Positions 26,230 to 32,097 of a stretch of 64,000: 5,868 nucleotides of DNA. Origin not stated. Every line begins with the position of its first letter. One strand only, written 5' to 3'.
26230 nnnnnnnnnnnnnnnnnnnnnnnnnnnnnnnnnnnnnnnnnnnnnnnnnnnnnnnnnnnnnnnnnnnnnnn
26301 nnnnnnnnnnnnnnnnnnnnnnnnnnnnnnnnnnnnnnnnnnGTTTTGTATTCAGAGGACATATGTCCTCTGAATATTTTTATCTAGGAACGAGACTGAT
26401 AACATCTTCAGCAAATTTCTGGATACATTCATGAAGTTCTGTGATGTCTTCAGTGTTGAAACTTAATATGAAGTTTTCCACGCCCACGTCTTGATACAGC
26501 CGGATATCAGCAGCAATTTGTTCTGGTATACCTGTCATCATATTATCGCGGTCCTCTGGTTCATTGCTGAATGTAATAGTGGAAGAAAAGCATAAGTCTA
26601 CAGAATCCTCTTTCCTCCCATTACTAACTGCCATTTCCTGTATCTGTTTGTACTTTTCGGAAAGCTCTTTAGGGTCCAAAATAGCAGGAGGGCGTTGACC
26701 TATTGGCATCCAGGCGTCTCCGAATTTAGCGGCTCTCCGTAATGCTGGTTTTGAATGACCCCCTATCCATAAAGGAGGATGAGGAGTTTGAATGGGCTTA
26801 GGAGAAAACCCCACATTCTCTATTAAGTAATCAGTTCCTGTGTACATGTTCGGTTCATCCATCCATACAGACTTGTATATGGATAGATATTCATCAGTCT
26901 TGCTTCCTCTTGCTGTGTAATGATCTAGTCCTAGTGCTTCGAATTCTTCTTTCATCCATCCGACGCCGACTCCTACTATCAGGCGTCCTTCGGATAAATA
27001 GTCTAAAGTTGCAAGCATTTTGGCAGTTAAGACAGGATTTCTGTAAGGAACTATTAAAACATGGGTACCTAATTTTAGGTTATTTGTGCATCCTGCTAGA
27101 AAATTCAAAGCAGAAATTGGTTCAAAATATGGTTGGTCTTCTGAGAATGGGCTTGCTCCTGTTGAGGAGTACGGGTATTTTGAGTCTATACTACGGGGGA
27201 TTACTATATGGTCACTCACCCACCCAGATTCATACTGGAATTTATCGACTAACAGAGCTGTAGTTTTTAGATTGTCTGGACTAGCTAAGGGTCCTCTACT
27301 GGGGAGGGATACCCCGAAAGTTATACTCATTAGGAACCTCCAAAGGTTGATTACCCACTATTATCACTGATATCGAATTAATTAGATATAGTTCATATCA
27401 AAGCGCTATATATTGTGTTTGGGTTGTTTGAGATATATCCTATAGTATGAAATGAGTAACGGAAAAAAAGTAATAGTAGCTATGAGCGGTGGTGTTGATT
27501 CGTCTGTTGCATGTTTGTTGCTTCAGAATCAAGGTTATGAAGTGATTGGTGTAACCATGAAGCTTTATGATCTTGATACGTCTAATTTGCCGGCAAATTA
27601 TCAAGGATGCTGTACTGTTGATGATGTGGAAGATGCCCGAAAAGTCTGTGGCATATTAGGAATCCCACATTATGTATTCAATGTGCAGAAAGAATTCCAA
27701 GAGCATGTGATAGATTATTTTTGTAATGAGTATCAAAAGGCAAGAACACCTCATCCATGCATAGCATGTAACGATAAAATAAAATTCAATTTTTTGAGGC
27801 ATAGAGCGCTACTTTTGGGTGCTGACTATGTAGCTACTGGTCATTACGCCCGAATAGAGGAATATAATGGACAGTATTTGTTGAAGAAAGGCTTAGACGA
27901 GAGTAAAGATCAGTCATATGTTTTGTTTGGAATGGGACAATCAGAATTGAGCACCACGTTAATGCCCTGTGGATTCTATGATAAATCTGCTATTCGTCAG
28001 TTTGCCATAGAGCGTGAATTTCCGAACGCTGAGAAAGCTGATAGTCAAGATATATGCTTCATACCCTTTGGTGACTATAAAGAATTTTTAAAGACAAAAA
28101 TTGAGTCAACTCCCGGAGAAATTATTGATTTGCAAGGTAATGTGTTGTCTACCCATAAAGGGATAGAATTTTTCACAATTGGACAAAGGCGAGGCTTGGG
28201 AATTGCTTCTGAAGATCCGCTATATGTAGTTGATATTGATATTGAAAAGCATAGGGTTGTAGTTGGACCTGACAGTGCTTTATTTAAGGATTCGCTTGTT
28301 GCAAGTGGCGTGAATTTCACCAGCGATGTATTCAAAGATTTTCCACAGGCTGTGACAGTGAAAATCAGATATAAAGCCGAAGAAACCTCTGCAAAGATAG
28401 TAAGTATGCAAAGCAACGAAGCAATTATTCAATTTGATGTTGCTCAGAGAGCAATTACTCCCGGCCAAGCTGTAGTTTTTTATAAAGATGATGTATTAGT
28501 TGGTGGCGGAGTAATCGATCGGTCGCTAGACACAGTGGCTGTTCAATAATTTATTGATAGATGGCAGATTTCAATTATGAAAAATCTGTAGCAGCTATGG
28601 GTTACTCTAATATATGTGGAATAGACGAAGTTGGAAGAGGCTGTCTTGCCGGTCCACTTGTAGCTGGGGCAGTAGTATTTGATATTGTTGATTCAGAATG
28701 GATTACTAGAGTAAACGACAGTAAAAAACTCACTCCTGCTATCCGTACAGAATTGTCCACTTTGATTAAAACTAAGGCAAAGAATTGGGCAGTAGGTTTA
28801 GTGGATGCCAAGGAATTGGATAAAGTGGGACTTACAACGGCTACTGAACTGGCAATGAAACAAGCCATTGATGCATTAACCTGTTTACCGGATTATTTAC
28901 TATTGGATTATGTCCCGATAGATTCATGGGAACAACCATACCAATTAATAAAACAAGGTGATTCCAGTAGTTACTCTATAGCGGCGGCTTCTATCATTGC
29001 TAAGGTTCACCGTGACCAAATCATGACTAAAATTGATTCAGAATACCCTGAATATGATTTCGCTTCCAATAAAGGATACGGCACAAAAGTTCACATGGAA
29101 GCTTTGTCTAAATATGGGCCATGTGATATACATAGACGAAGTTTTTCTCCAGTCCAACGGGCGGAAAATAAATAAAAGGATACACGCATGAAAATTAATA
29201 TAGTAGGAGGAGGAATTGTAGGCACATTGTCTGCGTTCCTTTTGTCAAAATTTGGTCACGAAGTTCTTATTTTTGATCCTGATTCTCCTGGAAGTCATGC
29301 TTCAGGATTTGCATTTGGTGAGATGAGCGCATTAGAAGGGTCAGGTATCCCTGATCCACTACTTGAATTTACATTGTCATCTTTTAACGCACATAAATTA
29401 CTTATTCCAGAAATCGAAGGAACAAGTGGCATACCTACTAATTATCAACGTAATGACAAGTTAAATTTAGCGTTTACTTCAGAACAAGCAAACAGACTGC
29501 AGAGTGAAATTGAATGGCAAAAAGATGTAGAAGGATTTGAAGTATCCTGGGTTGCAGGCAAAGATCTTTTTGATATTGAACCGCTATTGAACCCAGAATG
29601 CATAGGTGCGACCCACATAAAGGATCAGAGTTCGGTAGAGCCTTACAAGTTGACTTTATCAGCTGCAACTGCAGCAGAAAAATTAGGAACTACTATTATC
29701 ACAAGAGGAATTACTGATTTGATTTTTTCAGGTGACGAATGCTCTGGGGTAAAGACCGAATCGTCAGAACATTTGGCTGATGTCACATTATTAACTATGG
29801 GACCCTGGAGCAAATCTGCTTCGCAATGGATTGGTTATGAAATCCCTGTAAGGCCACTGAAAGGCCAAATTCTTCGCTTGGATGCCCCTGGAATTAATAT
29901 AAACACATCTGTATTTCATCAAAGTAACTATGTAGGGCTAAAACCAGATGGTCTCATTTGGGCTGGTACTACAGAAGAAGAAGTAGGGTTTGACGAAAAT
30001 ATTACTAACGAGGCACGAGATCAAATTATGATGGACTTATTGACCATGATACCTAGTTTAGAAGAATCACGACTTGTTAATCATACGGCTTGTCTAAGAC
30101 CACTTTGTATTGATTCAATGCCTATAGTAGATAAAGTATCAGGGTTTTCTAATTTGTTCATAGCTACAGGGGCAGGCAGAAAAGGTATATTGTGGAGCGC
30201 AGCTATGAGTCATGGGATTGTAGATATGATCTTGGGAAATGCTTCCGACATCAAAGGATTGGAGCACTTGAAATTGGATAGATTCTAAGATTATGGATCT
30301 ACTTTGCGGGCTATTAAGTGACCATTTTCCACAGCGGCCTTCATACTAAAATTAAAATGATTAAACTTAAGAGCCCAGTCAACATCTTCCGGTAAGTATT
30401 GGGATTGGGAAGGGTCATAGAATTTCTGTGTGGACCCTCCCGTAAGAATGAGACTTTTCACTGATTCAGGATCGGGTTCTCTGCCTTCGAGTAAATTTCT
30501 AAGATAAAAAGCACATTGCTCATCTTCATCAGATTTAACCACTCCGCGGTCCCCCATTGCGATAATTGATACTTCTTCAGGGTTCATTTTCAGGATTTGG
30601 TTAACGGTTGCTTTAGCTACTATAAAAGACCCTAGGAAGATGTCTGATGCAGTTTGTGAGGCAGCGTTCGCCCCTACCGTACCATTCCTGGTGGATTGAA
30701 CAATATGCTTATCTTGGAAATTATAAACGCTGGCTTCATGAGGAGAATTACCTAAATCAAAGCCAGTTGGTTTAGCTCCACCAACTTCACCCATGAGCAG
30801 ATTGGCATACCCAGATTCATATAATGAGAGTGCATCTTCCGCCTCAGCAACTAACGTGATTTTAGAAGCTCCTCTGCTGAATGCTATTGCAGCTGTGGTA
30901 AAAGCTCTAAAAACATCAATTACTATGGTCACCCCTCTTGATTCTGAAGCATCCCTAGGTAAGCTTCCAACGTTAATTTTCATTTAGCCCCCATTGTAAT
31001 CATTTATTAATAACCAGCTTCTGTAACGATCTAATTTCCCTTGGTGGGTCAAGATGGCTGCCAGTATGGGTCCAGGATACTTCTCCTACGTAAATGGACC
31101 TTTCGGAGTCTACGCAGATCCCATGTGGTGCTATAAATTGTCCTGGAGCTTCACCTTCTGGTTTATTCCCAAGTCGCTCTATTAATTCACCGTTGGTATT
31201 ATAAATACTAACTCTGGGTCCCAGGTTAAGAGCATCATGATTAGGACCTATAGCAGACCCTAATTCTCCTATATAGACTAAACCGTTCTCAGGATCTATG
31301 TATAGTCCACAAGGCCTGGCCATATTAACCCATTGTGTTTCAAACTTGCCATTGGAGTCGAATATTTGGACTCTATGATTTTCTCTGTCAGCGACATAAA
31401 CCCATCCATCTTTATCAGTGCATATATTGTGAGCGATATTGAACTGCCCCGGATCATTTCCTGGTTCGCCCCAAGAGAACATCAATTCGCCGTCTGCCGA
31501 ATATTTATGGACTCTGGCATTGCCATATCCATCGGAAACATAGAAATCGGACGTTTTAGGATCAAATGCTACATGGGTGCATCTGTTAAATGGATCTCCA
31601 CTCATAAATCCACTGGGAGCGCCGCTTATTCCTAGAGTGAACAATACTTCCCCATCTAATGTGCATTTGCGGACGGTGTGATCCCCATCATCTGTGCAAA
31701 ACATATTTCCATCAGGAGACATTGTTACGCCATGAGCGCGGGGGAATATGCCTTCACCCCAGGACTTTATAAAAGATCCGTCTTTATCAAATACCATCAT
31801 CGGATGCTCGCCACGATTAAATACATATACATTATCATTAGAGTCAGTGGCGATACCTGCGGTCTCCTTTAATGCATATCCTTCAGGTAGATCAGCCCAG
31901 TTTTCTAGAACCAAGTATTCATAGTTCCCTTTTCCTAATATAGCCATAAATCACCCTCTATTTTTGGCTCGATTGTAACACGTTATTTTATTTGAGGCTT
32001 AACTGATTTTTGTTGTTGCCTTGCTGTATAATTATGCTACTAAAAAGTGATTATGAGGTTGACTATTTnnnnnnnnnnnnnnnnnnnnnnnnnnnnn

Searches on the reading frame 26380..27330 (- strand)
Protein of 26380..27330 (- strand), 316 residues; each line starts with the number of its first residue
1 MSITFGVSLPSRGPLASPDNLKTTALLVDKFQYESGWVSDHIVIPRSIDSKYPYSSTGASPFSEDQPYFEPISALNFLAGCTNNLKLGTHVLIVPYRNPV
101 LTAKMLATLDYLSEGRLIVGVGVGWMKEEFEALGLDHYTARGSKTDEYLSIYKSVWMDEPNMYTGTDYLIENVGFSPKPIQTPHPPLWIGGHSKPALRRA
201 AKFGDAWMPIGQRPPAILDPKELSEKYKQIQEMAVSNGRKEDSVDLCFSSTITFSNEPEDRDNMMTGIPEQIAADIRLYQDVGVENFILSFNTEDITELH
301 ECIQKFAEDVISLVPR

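Call 92: search_protein_families(library=pfam, proteins=[window:26380-27330:-], max_evalue=0.000001)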
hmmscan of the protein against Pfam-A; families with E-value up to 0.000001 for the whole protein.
window:26380-27330:- (316 aa): 1 family
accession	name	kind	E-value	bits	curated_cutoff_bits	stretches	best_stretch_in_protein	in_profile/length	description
PF00296.26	Bac_luciferase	-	2.9e-42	145.6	27.9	1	10-260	8-236/314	Luciferase-like monooxygenase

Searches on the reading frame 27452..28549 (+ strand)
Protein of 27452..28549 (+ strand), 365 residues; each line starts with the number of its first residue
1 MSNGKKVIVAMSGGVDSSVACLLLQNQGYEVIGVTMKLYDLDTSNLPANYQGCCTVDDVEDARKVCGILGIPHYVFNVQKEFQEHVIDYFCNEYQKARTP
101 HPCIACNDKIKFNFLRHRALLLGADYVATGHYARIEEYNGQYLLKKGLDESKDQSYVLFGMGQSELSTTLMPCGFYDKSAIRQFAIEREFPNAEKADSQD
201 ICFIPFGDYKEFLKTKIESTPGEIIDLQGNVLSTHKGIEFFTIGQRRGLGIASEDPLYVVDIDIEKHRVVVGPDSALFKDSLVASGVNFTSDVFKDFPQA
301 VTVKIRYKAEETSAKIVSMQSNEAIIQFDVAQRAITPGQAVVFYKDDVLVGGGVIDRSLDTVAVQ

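Call 92: search_protein_families(library=pfam, proteins=[window:27452-28549:+], max_evalue=0.000001)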
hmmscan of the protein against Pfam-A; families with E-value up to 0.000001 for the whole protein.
window:27452-28549:+ (365 aa): 3 families
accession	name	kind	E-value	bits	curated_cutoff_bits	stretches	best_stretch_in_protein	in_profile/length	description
PF03054.22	tRNA_Me_trans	-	8.1e-72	241.6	20.6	1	5-205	1-201/202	tRNA methyl transferase HUP domain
PF20259.3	tRNA_Me_trans_M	-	5e-21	74.5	27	1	210-272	1-65/66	tRNA methyl transferase PRC-barrel domain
PF20258.4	tRNA_Me_trans_C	-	5.8e-19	68.7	20.6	1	280-355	2-77/77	Aminomethyltransferase beta-barrel domain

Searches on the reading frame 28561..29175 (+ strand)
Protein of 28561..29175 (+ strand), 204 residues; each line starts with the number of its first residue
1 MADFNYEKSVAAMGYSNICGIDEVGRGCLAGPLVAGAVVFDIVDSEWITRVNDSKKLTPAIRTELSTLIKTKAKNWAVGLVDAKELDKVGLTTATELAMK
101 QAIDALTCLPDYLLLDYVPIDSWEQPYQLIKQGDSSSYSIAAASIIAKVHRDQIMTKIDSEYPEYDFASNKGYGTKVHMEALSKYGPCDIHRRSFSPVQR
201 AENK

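Call 73: search_protein_families(library=pfam, proteins=[window:28561-29175:+], max_evalue=0.00001)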
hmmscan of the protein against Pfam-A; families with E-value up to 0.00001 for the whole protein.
window:28561-29175:+ (204 aa): 1 family
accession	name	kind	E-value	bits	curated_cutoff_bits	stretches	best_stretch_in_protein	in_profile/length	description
PF01351.25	RNase_HII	-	1.8e-37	129.6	25.8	1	19-197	1-198/199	Ribonuclease HII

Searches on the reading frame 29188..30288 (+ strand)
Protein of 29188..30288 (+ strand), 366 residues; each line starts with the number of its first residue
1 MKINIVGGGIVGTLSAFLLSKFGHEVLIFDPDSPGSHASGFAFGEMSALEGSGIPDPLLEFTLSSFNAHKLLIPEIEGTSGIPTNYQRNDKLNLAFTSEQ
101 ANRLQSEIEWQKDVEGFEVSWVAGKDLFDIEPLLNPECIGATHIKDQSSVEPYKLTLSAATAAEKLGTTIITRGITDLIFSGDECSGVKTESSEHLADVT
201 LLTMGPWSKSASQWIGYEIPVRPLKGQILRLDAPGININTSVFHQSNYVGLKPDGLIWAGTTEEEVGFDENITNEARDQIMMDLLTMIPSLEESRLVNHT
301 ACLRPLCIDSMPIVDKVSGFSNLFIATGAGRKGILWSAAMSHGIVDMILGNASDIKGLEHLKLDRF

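Call 92: search_protein_families(library=pfam, proteins=[window:29188-30288:+], max_evalue=0.000001)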
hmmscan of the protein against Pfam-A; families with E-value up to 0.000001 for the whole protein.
window:29188-30288:+ (366 aa): 1 family
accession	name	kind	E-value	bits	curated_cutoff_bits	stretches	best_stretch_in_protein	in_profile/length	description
PF01266.30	DAO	-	2.3e-52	179.1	27.9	1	4-346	3-352/353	FAD dependent oxidoreductase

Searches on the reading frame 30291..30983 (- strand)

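Call 73: search_protein_families(library=pfam, proteins=[window:30291-30983:-], max_evalue=0.00001)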
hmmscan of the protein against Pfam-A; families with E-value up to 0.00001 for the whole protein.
window:30291-30983:- (230 aa): 1 family
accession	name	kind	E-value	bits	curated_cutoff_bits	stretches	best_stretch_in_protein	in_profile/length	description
PF04029.19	2-ph_phosp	-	1.7e-39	135.7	26.4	1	14-167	11-163/226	2-phosphosulpholactate phosphatase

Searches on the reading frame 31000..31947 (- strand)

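Call 92: search_protein_families(library=pfam, proteins=[window:31000-31947:-], max_evalue=0.000001)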
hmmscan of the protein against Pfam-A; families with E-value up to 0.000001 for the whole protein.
window:31000-31947:- (315 aa): 2 families
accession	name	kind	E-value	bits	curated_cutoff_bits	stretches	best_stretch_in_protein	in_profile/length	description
PF01436.27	NHL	-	7.5e-20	70.3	20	1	169-196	1-28/28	NHL repeat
PF17170.10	DUF5128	-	4.2e-08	33.2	22.9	0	173-205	47-78/321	6-bladed beta-propeller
